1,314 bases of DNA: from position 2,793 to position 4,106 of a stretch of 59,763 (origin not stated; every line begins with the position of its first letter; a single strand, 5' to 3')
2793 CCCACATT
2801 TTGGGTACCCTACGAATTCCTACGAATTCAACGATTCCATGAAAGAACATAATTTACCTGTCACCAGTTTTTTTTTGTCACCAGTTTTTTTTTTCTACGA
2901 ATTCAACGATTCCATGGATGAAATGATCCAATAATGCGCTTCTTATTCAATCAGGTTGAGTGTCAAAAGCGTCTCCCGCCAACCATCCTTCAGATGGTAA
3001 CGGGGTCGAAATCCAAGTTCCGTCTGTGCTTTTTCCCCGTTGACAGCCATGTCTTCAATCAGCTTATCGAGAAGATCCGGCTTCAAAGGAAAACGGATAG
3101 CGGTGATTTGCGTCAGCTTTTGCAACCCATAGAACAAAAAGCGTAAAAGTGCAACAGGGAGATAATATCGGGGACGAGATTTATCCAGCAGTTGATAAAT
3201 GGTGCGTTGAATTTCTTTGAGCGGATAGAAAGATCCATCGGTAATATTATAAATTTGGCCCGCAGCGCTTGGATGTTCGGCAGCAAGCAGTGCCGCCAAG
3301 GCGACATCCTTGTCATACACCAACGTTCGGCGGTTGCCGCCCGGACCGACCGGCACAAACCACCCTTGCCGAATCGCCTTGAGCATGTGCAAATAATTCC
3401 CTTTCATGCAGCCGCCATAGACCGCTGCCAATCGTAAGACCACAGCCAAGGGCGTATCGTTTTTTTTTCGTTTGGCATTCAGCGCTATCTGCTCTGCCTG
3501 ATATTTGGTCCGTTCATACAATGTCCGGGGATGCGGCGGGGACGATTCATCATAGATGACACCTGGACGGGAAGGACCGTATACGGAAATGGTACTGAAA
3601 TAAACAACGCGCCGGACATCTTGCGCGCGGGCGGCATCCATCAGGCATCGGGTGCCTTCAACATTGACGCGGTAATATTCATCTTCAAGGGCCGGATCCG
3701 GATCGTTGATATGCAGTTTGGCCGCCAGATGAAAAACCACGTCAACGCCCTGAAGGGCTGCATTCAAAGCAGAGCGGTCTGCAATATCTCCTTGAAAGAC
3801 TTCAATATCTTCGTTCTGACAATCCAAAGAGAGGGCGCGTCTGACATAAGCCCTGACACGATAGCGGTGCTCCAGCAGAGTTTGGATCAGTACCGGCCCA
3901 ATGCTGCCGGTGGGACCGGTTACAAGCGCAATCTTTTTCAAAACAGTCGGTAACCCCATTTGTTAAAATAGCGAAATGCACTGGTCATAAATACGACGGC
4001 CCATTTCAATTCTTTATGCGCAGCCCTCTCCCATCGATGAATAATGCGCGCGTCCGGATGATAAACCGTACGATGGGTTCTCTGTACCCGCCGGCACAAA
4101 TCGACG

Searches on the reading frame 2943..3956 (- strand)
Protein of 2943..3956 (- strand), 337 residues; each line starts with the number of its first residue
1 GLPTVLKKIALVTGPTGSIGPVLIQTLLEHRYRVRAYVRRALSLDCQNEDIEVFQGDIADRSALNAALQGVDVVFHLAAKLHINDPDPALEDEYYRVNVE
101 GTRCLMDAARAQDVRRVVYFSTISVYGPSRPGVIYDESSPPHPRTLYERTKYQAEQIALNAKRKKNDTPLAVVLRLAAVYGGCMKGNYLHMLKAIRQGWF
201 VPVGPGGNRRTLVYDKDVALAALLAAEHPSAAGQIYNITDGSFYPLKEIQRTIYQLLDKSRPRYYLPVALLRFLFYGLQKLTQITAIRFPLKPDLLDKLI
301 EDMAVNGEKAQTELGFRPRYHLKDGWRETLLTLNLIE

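Call 46: search_protein_families(library=pfam, proteins=[window:2943-3956:-], max_evalue=0.0001)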
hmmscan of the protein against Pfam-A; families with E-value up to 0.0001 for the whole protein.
window:2943-3956:- (337 aa): 8 families
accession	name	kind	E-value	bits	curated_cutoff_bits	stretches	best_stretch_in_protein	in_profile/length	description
PF01370.27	Epimerase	-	1.3e-39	136.5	20.9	1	10-238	1-239/240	NAD dependent epimerase/dehydratase family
PF01073.25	3Beta_HSD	-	1.1e-30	107.1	22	1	11-261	1-272/280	3-beta hydroxysteroid dehydrogenase/isomerase family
PF16363.11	GDP_Man_Dehyd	-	2.3e-24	86.9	27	1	11-329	1-332/332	GDP-mannose 4,6 dehydratase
PF04321.23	RmlD_sub_bind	-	6.4e-18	65.3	27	1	11-193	4-165/287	RmlD substrate binding domain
PF13460.12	NAD_binding_10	-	2.4e-17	63.9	27.2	1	14-156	1-129/184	NAD(P)H-binding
PF05368.20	NmrA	-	1.5e-15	58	27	1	7-122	2-107/298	NmrA-like family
PF07993.18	NAD_binding_4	-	7e-15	55.3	20.1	1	63-186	81-214/258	Male sterility protein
PF02719.21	Polysacc_synt_2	-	8.2e-12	45.3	20.2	1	11-122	2-128/293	Polysaccharide biosynthesis protein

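Call 50: find_related_loci(query=window:2943-3956:-, collection=genome_contigs, flank=2000)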
Query window:2943-3956:- (337 aa) in genome_contigs; peptide patterns used: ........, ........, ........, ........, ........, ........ (x = any residue, [..] = any of these).
84 stretches matched a pattern; 26 encode a relative of the query (tblastn E <= 1e-3); 26 distinct loci.
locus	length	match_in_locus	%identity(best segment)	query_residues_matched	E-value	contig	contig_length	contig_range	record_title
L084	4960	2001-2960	42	8-330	2e-74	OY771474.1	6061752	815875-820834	MAG: uncultured Desulfobacterium sp. isolate 2c08e38e-77a0-468a-b8ca-c683eacf49f2 genome assembly, chromosome: 1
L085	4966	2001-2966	43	6-330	3e-74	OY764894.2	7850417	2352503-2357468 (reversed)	MAG: uncultured Desulfobacterium sp. isolate 35125921-b51f-40db-957b-bccbeeb29ead genome assembly, chromosome: 1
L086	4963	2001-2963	32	7-330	2e-38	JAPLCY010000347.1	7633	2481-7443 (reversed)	MAG: Candidatus Auribacterota bacterium isolate LacPavin_0920_SED2_MAG_61_7 LacPavin_0920_SED2_scaffold_981229, whole ge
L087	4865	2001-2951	34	10-330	1e-36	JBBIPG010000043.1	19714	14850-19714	MAG: Candidatus Fraserbacteria bacterium isolate CYS170214_bin_298 NODE_2297_length_19714_cov_2.80155, whole genome shot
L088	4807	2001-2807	34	12-280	3e-31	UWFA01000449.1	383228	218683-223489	Pseudomonas sp. 286 isolate p8.G2 genome assembly, contig: 449, whole genome shotgun sequence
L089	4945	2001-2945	30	11-330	4e-30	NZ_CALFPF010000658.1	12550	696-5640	MAG: uncultured Gimesia sp. isolate ERR2206780_bin.84_CONCOCT_v1.1_MAG ERZ890250.2896, whole genome shotgun sequence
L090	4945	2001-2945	30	11-330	6e-30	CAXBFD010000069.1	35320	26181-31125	MAG TPA_asm: uncultured bacterium isolate ERR2762125_concoct_30 genome assembly, contig: ERZ3421902.556, whole genome sh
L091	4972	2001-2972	25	4-330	4e-27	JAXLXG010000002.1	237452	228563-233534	MAG: Candidatus Sericytochromatia bacterium isolate STL-CYA1 C3.25.fa-2, whole genome shotgun sequence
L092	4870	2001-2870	28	11-330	3e-21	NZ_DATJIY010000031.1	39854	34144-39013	MAG: Dinghuibacter sp. isolate SMAG_U15551 k141_1787737, whole genome shotgun sequence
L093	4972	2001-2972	31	3-337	4e-20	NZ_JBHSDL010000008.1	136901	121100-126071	Nocardia halotolerans strain IBRC-M 10490 velvet_auto_105_8, whole genome shotgun sequence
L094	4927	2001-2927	30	3-325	5e-20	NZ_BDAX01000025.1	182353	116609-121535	Nocardia alba NBRC 108234, whole genome shotgun sequence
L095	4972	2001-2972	30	3-337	6e-20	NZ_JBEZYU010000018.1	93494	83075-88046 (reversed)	Nocardia sp. NPDC024068 NPDC024068_294_C11.ctg-0018, whole genome shotgun sequence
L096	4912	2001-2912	27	11-319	3e-17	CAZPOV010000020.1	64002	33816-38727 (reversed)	MAG TPA_asm: uncultured Pseudobdellovibrionaceae bacterium isolate SRP321284_co1_298 genome assembly, contig: NODE_509_l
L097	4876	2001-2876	28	11-335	4e-17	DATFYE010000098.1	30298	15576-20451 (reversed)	MAG TPA_asm: Syntrophorhabdales bacterium isolate SMAG_U9535 k141_694801, whole genome shotgun sequence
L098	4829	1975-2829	28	11-328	1e-15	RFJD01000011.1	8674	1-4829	MAG: Verrucomicrobia bacterium isolate J093 k99_9246, whole genome shotgun sequence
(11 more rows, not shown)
